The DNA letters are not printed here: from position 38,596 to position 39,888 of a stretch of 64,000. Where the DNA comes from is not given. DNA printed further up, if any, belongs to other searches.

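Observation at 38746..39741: Unknown P-loop protein heading the argC-argB-argD-argR operon in a cluster that lacks argA/argJ/argE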

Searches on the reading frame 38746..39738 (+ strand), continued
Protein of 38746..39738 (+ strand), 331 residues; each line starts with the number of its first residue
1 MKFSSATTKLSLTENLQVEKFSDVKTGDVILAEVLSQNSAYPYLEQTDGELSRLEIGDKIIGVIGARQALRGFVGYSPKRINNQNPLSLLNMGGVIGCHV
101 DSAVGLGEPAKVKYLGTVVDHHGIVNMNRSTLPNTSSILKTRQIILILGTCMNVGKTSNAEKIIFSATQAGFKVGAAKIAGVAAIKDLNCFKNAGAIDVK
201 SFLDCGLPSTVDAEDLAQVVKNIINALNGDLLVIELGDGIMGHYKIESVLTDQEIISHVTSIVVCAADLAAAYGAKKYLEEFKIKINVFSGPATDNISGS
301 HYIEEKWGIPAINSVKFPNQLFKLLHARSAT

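Call 69: list_cluster_members(proteins=[P0160, P0162, P0163, P0164, P0165, P0166, P0167, P0169, P0171, P0172])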
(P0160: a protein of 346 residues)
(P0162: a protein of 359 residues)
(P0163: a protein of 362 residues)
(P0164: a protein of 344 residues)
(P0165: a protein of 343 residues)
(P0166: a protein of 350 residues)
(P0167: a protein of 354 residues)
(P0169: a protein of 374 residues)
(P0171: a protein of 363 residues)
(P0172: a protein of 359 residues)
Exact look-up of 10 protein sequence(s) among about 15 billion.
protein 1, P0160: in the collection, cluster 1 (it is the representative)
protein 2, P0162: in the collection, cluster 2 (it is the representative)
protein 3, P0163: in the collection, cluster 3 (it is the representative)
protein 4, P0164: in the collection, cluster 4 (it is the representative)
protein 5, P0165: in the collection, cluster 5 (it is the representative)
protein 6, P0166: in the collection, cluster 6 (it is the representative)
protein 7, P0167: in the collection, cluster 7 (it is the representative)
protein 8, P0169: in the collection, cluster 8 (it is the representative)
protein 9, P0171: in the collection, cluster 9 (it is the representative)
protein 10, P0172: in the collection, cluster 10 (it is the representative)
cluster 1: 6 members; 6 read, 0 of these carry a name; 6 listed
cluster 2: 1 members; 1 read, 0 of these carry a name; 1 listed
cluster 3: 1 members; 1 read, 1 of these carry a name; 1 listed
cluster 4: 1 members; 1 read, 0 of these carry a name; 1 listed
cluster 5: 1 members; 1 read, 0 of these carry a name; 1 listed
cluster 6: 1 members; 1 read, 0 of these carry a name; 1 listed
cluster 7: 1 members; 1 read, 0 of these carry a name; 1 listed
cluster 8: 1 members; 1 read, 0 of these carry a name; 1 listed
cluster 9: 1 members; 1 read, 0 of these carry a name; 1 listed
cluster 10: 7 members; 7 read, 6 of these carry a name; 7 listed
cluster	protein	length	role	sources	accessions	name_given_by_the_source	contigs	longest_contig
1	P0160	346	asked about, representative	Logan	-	-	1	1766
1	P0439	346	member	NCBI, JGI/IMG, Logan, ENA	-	-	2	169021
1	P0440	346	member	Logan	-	-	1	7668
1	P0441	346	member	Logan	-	-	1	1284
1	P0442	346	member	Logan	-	-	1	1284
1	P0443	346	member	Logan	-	-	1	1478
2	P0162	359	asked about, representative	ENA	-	-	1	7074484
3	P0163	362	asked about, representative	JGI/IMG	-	hypothetical protein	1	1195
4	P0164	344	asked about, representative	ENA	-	-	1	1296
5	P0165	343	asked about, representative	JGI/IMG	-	-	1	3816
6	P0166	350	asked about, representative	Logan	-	-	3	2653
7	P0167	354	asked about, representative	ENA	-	-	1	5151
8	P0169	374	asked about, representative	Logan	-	-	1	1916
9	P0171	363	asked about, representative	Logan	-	-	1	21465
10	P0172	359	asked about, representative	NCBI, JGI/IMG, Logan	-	hypothetical protein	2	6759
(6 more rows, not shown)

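Call 73: search_protein_families(library=pfam, alignment_id=A3, max_evalue=0.00001)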
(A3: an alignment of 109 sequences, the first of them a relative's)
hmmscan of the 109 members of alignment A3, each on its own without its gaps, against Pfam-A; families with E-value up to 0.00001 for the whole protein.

A. member 1, L004:3165-5009:+ (615 aa): 1 family
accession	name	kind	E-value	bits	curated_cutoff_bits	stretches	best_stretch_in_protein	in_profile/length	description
PF04434.22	SWIM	-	1.1e-07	31.7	19.6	1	107-141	1-37/38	SWIM zinc finger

B. families by the number of members that match (of 109 scanned): 41 families (the first 25 are shown)
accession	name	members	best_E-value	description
PF13692.12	Glyco_trans_1_4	6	2.3e-32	Glycosyl transferases group 1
PF00534.26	Glycos_transf_1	6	2.3e-30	Glycosyl transferases group 1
PF20706.3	GT4-conflict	6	8.4e-14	Family 4 Glycosyltransferase in conflict systems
PF01546.33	Peptidase_M20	4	7.7e-45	Peptidase family M20/M25/M40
PF07687.19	M20_dimer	4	2.6e-17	Peptidase dimerisation domain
PF00694.25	Aconitase_C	3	4.6e-36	Aconitase C-terminal domain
PF05050.19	Methyltransf_21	3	1.1e-09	Methyltransferase FkbM domain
PF13439.12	Glyco_transf_4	3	3.1e-06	Glycosyltransferase Family 4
PF00343.26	Phosphorylase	2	0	Carbohydrate phosphorylase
PF00330.25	Aconitase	2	1.4e-167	Aconitase family (aconitate hydratase)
PF00484.24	Pro_CA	2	5e-56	Carbonic anhydrase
PF01370.27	Epimerase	2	3.9e-22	NAD dependent epimerase/dehydratase family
PF13286.11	HD_assoc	2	1.4e-21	Phosphohydrolase-associated domain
PF03629.24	SASA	2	4.8e-21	Carbohydrate esterase, sialic acid-specific acetylesterase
PF24827.1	AstE_AspA_cat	2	2.5e-20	Succinylglutamate desuccinylase/Aspartoacylase catalytic domain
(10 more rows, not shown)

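Call 74: search_protein_families(library=ncbifam, proteins=[P0185, L034:15130-16344:+, L035:14089-14958:+, P0295], max_evalue=1e-8)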
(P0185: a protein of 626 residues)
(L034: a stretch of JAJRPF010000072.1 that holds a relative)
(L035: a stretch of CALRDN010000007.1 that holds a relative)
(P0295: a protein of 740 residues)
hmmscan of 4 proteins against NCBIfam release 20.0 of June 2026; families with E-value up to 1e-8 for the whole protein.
P0185 (626 aa): 8 families
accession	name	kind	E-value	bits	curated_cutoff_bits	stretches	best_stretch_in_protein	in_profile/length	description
TIGR00761.1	argB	equivalog_domain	7.1e-37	127.1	151.3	1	364-595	2-231/231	acetylglutamate kinase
NF003641.0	PRK05279.1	equivalog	3.4e-30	105.3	344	2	500-619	170-290/441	amino-acid N-acetyltransferase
TIGR01890.1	N-Ac-Glu-synth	equivalog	3.4e-27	95.5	202.85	1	349-618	5-277/429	amino-acid N-acetyltransferase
NF003387.0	PRK04531.1-2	equivalog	1.8e-22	79.4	426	1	360-618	35-286/441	acetylglutamate kinase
NF010659.0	PRK14058.1-1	equivalog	4.1e-18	65.4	223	1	375-602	10-253/267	[LysW]-aminoadipate kinase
NF003386.0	PRK04531.1-1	equivalog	2.6e-14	53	417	1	362-618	42-291/442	acetylglutamate kinase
NF010662.0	PRK14058.1-4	equivalog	1.8e-13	50.3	194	1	364-602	2-248/264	[LysW]-aminoadipate/[LysW]-glutamate kinase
NF010661.0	PRK14058.1-3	equivalog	4.8e-13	48.8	251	1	382-613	18-267/283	acetylglutamate/acetylaminoadipate kinase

L034:15130-16344:+ (405 aa): 40 families (the best 25 are shown)
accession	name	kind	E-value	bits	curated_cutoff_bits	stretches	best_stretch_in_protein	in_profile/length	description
TIGR01900.1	dapE-gram_pos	equivalog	1.6e-46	158.8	304.2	1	42-383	3-348/351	succinyl-diaminopimelate desuccinylase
TIGR01910.1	DapE-ArgE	subfamily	9.8e-45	153.3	217.6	1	46-378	2-371/373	ArgE/DapE family deacylase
NF006365.0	PRK08588.1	subfamily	4.9e-44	151.2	289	1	44-300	9-276/383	succinyl-diaminopimelate desuccinylase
NF009555.0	PRK13004.1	equivalog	2.5e-43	148.5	321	1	43-286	16-266/399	YgeY family selenium metabolism-linked hydrolase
NF005710.0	PRK07522.1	subfamily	7.6e-43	147.1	412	1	44-386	10-386/391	acetylornithine deacetylase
TIGR01892.1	AcOrn-deacetyl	equivalog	8.7e-41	140.2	297.7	1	49-381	4-361/365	acetylornithine deacetylase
NF006399.0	PRK08651.1-2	equivalog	4.2e-38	131.4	381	1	45-242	7-216/405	succinyl-diaminopimelate desuccinylase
NF006402.0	PRK08651.1-5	equivalog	4.4e-37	127.9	369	1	63-383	23-362/369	succinyl-diaminopimelate desuccinylase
NF003474.0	PRK05111.1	equivalog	3.4e-35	121.7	460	1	94-304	70-287/383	acetylornithine deacetylase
NF009557.0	PRK13009.1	equivalog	6.6e-33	114.4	284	1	43-389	4-375/377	succinyl-diaminopimelate desuccinylase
NF005373.0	PRK06915.1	equivalog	1.5e-30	106.5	428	1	84-244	81-244/422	peptidase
NF006439.0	PRK08737.1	equivalog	2.7e-30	105.6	345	1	60-382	28-358/364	acetylornithine deacetylase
NF006400.0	PRK08651.1-3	equivalog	8.3e-29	100.6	374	1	95-281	82-284/410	succinyl-diaminopimelate desuccinylase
NF006404.0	PRK08652.1-2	equivalog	1.2e-26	93.4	348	1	45-382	4-322/332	acetylornithine deacetylase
TIGR03526.1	selenium_YgeY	hypoth_equivalog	3.3e-26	92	321.5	1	47-283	18-261/395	YgeY family selenium metabolism-linked hydrolase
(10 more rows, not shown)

L035:14089-14958:+ (290 aa): 3 families
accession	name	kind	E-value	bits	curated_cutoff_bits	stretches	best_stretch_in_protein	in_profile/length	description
NF003706.0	PRK05324.1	subfamily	1.6e-20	73.4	170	1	12-125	38-160/336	succinylglutamate desuccinylase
NF002601.0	PRK02259.1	equivalog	3.2e-18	65.9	180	1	24-228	5-212/293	aspartoacylase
TIGR03242.1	arg_catab_astE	equivalog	1.8e-17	63.6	305.65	1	19-125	37-152/319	succinylglutamate desuccinylase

P0295 (740 aa): 16 families
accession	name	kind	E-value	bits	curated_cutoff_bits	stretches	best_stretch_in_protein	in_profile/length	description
NF005602.0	PRK07338.1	equivalog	1e-72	245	357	1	67-369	92-397/409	hydrolase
NF004788.0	PRK06133.1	subfamily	9.8e-60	202.6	349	1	3-360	41-402/417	glutamate carboxypeptidase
NF005678.0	PRK07473.1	equivalog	2.1e-59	201.4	386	1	6-369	11-373/376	M20/M25/M40 family metallo-hydrolase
TIGR01910.1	DapE-ArgE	subfamily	7e-22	78.1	217.6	1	11-360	3-370/373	ArgE/DapE family deacylase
TIGR01892.1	AcOrn-deacetyl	equivalog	1.6e-19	70.2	297.7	1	71-363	61-360/365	acetylornithine deacetylase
NF009557.0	PRK13009.1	equivalog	4.5e-18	65.6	284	1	21-358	16-361/377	succinyl-diaminopimelate desuccinylase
TIGR01900.1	dapE-gram_pos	equivalog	6.9e-16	58.1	304.2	1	6-282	3-271/351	succinyl-diaminopimelate desuccinylase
NF006439.0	PRK08737.1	equivalog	7.4e-14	51.6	345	1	66-356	60-349/364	acetylornithine deacetylase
NF006365.0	PRK08588.1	subfamily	1.1e-13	51.3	289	1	89-333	88-340/383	succinyl-diaminopimelate desuccinylase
NF005710.0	PRK07522.1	subfamily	1e-12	47.9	412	1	73-357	73-374/391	acetylornithine deacetylase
NF005306.0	PRK06837.1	subfamily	7.6e-12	44.8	376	1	95-220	127-247/427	ArgE/DapE family deacylase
TIGR01883.1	PepT-like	hypoth_equivalog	2.5e-11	43.2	274.25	1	33-360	24-352/361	peptidase T-like protein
NF006399.0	PRK08651.1-2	equivalog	1.1e-10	41.1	381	1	9-216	7-213/405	succinyl-diaminopimelate desuccinylase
TIGR01891.1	amidohydrolases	subfamily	2.8e-10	39.9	153.75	1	180-336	171-335/366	amidohydrolase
TIGR01246.1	dapE_proteo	equivalog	8.7e-10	38.1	361.8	1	24-359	15-358/370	succinyl-diaminopimelate desuccinylase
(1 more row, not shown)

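Call 76: search_dna_similar(query=window:38746-39738:+, collection=plasmids, mode=protein, max_evalue=0.001, max_rows=15)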
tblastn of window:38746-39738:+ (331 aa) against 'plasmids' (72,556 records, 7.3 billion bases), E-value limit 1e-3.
Records with a match: 7; places in all: 7; records where one place covers at least 80% of the query: 1.
Best place of each record, by identity: <60% 7.
By first word of the organism name: Paracoccus 2; Tritonibacter 2; Priestia 1; Sulfitobacter 1; Microvirga 1.
By predicted mobility (MOB-suite, as given by PLSDB): non-mobilizable 6; conjugative 1.
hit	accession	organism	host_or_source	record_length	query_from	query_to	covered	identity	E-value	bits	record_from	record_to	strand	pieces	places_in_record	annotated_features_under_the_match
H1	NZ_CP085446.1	Priestia megaterium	single cell,soil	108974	1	319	96%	28.2%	9e-20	97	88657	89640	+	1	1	hypothetical protein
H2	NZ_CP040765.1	Paracoccus liaowanqingii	Tibetan antelope,cell culture,feces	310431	21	241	67%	31.2%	2e-8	63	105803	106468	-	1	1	dethiobiotin synthase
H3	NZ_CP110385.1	Tritonibacter mobilis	-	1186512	21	263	73%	28.0%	2e-7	61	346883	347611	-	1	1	record has no annotation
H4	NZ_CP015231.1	Tritonibacter mobilis F1926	cell culture,seawater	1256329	21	263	73%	27.6%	4e-7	59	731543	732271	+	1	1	record has no annotation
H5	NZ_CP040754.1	Sulfitobacter sp. BSw21498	Seawater,seawater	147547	21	241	67%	29.8%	1e-9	67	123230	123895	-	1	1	DUF1611 domain-containing protein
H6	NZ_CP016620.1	Microvirga ossetica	Vicia alpestris,cell culture,nodules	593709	26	263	72%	26.3%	2e-5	54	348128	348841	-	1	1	transposase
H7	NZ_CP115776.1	Paracoccus albus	cell culture,sediment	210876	21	241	67%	27.6%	3e-5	53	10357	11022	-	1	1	DUF1611 domain-containing protein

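Call 77: get_annotated_region(hit=H5, flank=6000)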
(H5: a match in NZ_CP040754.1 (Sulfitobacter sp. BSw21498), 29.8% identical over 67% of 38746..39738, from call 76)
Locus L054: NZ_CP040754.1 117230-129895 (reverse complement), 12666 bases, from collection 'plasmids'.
description: Sulfitobacter sp. BSw21498 plasmid unnamed, complete sequence
organism: Sulfitobacter sp. BSw21498 (NCBI taxid 664426)
taxonomy: Bacteria; Pseudomonadota; Alphaproteobacteria; Rhodobacterales; Roseobacteraceae; Sulfitobacter; Sulfitobacter sp. BSw21498
host: -; source: Seawater,seawater; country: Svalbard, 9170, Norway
typing (MOB-suite, as given by PLSDB): conjugative; relaxase MOBP; mating-pair formation MPF_T
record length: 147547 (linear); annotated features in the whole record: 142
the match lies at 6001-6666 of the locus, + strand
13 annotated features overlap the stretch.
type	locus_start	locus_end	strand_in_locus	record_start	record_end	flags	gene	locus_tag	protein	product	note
CDS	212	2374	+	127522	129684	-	katG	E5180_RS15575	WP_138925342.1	catalase/peroxidase HPI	GO:0006979 - response to oxidative stress [Evidence IEA]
CDS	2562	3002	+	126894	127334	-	-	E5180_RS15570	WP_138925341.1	DUF4399 domain-containing protein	-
CDS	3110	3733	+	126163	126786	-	-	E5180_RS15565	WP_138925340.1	TIGR02466 family protein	-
CDS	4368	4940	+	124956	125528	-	-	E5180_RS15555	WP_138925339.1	aspartyl/asparaginyl beta-hydroxylase domain-containing protein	GO:0018193 - peptidyl-amino acid modification [Evidence IEA]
CDS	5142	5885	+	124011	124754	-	-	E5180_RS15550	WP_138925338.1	hypothetical protein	-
CDS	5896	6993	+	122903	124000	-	-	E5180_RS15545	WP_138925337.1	DUF1611 domain-containing protein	-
CDS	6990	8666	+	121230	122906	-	-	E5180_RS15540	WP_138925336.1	ABC transporter ATP-binding protein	-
CDS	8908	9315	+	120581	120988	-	-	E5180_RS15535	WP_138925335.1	hypothetical protein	-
CDS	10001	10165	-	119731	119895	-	-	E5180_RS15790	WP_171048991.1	hypothetical protein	-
CDS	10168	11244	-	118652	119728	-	-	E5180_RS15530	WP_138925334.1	type IV secretion system protein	-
CDS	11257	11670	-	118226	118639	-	-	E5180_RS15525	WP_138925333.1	hypothetical protein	-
CDS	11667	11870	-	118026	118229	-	-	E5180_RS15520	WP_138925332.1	hypothetical protein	-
CDS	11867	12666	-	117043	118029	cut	-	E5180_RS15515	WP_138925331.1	ATPase, T2SS/T4P/T4SS family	-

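Call 78: get_annotated_region(hit=H1, flank=8000)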
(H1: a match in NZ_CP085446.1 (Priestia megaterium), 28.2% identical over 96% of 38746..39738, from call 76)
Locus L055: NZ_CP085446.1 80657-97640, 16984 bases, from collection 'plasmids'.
description: Priestia megaterium strain KF18 plasmid unnamed4, complete sequence
organism: Priestia megaterium (NCBI taxid 1404)
taxonomy: Bacteria; Bacillota; Bacilli; Bacillales; Bacillaceae; Priestia; Priestia megaterium
host: -; source: single cell,soil; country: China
typing (MOB-suite, as given by PLSDB): non-mobilizable; replicon rep_cluster_385
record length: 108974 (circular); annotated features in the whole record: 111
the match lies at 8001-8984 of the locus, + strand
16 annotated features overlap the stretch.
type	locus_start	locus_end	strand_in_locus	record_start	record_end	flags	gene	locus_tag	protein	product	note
CDS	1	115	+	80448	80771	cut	-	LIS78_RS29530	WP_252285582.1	hypothetical protein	-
CDS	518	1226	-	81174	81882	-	-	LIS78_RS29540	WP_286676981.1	IS6 family transposase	-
CDS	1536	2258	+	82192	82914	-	-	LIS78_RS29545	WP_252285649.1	YqcI/YcgG family protein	-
CDS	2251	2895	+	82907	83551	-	-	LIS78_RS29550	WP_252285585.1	LysE family transporter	GO:0006865 - amino acid transport [Evidence IEA]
CDS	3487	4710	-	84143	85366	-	-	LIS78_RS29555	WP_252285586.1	MFS transporter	GO:0055085 - transmembrane transport [Evidence IEA]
CDS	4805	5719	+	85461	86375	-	-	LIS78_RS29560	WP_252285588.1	ornithine carbamoyltransferase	-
CDS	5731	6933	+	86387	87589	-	-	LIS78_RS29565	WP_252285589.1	ATP-grasp domain-containing protein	-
CDS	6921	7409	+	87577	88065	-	-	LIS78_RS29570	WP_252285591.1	thiamine pyrophosphate-binding protein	-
CDS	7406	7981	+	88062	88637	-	-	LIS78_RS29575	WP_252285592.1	thiamine pyrophosphate-dependent enzyme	-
CDS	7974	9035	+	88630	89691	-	-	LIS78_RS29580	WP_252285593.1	hypothetical protein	-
CDS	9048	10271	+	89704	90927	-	-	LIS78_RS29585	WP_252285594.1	ATP-grasp domain-containing protein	-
CDS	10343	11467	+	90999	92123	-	-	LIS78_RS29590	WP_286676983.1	M20 family metallopeptidase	-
CDS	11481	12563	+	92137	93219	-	-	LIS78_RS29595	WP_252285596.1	LLM class flavin-dependent oxidoreductase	-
CDS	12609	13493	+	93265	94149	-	-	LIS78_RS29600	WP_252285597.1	isocitrate lyase/phosphoenolpyruvate mutase family protein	-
CDS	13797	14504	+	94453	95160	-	-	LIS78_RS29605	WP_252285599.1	IS6 family transposase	-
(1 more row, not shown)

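Call 79: get_annotated_region(hit=H2, flank=6000)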
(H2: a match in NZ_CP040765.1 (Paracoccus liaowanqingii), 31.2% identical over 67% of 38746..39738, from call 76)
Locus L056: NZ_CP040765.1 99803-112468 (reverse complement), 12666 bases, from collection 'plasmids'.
description: Paracoccus liaowanqingii strain 2251 plasmid unnamed1, complete sequence
organism: Paracoccus liaowanqingii (NCBI taxid 2560053)
taxonomy: Bacteria; Pseudomonadota; Alphaproteobacteria; Rhodobacterales; Paracoccaceae; Paracoccus; Paracoccus liaowanqingii
host: -; source: Tibetan antelope,cell culture,feces; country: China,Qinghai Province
typing (MOB-suite, as given by PLSDB): non-mobilizable
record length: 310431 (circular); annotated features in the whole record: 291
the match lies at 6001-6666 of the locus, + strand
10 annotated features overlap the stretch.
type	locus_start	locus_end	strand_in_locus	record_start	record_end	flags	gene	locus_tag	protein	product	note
CDS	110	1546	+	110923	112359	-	-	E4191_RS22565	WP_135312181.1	IS1182 family transposase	-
CDS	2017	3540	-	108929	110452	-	-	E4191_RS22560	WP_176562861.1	S8 family serine peptidase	GO:0006508 - proteolysis [Evidence IEA]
CDS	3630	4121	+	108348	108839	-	-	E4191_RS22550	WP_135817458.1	RNA polymerase sigma factor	GO:0006352 - DNA-templated transcription initiation [Evidence IEA]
CDS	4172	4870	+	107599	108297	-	-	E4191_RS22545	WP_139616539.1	hypothetical protein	-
CDS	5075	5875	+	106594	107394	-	-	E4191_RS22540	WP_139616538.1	alpha/beta hydrolase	-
CDS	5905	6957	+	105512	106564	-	-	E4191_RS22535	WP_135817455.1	dethiobiotin synthase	-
CDS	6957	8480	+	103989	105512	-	-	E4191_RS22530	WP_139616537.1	ABC transporter transmembrane domain-containing protein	GO:0055085 - transmembrane transport [Evidence IEA]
CDS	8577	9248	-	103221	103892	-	-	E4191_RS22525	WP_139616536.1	response regulator transcription factor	GO:0000160 - phosphorelay signal transduction system [Evidence IEA]; GO:0006355 - regulation of DNA-templated ...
CDS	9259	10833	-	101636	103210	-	-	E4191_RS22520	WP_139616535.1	ATP-binding protein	-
CDS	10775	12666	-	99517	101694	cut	-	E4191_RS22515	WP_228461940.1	peptidase domain-containing ABC transporter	-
